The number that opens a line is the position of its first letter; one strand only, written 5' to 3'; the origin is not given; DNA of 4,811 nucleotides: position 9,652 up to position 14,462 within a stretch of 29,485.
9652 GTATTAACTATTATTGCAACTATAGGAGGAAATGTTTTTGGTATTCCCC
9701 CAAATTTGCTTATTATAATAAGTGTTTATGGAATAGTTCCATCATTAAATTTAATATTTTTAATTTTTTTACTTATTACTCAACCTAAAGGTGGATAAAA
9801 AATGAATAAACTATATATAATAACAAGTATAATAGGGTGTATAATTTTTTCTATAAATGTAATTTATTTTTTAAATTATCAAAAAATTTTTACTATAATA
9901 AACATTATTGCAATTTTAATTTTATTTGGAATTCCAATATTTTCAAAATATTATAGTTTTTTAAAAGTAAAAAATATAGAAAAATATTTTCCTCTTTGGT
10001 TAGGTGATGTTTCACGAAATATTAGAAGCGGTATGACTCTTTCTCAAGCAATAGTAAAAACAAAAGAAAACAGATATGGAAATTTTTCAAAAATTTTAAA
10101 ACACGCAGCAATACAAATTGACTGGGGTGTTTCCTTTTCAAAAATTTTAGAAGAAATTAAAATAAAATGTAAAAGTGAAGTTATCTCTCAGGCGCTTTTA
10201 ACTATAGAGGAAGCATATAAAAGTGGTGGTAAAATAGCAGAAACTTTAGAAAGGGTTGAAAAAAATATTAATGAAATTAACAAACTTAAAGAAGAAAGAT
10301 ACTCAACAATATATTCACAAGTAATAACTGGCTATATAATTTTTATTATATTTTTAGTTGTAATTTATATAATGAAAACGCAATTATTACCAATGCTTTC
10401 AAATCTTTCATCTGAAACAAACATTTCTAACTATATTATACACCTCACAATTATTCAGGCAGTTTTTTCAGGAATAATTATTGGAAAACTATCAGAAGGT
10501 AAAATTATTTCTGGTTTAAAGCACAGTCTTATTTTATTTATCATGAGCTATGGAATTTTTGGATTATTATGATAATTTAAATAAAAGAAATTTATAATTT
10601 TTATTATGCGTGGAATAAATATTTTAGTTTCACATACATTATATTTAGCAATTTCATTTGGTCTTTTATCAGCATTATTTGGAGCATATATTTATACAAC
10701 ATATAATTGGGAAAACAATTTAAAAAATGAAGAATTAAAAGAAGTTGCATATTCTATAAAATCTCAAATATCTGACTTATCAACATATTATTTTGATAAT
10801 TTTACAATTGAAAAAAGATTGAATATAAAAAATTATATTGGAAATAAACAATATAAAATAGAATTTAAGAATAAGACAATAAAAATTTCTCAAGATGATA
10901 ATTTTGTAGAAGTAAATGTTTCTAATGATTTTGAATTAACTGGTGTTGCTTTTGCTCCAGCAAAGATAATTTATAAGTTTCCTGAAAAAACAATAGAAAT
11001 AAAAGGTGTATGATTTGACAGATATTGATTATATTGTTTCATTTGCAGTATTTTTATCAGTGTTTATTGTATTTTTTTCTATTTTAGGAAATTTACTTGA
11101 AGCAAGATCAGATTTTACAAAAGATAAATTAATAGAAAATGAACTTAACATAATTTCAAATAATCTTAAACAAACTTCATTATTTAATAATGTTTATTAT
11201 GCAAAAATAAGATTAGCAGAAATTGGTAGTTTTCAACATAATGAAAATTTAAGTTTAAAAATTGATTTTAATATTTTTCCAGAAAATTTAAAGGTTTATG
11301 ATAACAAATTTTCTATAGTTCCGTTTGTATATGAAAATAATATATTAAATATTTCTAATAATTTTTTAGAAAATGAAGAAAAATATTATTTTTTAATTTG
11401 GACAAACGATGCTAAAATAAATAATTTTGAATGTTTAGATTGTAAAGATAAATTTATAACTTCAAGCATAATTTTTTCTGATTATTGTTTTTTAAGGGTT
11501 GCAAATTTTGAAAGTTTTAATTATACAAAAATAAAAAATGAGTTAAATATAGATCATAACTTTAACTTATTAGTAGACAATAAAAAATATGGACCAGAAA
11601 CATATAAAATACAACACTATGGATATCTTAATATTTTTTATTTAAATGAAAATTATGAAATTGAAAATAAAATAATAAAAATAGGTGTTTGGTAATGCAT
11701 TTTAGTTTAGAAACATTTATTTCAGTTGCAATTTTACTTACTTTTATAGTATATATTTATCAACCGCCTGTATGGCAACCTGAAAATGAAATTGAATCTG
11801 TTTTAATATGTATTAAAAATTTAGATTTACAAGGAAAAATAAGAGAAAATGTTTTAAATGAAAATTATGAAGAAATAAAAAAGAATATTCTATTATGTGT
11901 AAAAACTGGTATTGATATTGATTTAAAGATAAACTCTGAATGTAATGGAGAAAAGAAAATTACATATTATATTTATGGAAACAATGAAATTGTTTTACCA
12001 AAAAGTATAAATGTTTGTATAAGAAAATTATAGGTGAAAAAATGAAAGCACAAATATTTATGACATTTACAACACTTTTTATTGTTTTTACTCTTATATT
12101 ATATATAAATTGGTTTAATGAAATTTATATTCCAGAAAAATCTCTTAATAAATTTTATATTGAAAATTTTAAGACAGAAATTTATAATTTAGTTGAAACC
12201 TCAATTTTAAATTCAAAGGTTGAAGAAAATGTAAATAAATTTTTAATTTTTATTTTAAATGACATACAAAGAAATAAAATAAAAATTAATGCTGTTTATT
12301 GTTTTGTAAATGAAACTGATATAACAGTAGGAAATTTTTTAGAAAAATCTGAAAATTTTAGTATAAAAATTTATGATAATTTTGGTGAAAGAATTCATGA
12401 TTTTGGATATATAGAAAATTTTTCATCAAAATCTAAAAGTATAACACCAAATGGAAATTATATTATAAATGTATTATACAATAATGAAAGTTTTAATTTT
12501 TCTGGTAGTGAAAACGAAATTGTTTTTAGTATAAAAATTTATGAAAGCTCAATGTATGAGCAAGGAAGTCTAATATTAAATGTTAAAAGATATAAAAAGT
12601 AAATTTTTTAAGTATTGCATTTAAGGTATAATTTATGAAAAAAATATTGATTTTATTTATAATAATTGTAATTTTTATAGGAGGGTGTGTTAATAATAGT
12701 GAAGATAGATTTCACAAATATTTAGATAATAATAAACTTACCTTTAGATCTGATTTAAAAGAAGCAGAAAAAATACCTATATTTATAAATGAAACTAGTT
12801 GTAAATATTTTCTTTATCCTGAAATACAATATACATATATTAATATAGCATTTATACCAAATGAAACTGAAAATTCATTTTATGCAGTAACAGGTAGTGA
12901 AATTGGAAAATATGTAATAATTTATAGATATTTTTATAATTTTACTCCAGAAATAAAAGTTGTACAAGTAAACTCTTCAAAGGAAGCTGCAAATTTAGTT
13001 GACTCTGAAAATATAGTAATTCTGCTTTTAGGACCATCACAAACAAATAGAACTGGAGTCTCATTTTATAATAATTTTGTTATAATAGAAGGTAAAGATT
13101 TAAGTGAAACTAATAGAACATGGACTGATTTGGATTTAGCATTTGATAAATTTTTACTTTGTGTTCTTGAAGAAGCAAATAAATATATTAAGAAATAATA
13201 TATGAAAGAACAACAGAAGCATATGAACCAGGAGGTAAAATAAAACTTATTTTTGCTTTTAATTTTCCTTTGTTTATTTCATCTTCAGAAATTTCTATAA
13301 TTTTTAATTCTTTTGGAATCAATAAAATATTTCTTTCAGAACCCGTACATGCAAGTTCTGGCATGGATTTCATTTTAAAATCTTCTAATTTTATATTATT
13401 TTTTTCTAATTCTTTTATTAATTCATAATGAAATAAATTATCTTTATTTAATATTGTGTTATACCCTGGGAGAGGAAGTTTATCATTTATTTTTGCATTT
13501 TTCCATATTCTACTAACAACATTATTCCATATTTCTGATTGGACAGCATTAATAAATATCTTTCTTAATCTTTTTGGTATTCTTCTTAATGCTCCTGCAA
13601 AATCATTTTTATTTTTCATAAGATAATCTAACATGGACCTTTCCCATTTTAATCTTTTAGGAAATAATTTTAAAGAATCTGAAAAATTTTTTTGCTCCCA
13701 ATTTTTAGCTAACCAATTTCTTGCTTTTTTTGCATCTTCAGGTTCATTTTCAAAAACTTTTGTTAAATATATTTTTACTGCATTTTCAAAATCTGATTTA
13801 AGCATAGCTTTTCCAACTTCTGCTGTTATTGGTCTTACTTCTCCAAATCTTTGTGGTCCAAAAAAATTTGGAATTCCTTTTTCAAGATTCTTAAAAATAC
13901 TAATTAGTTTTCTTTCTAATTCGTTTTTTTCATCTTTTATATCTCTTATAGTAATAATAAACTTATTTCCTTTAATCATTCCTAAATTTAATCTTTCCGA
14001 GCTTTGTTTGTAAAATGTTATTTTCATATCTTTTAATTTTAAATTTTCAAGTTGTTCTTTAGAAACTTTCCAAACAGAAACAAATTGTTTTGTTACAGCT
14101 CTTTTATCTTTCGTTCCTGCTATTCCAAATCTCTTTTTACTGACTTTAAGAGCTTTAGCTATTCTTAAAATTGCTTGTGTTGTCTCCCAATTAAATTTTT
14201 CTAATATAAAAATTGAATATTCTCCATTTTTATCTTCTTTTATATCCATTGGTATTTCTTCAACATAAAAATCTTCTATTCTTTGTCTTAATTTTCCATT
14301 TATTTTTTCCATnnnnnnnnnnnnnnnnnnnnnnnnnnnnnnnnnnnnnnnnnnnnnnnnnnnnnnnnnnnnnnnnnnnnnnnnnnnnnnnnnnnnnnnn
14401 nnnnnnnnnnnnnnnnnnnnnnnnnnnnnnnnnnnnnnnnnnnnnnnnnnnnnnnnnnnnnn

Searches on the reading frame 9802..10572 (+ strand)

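Call 15: search_protein_families(library=pfam, proteins=[window:9802-10572:+])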
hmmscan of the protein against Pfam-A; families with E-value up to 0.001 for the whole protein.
window:9802-10572:+ (256 aa): 1 family
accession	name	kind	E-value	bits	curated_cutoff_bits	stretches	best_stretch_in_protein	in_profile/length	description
PF00482.28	T2SSF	-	3.7e-16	59.7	25.2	1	69-191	4-123/125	Type II secretion system (T2SS), protein F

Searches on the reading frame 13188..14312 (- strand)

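Call 15: search_protein_families(library=pfam, proteins=[window:13188-14312:-])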
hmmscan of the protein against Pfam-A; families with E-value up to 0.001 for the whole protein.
window:13188-14312:- (374 aa): 1 family
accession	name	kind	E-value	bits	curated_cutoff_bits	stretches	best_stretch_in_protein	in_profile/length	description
PF01142.23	TruD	-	3.7e-107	359.2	27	2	2-271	12-282/412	tRNA pseudouridine synthase D (TruD)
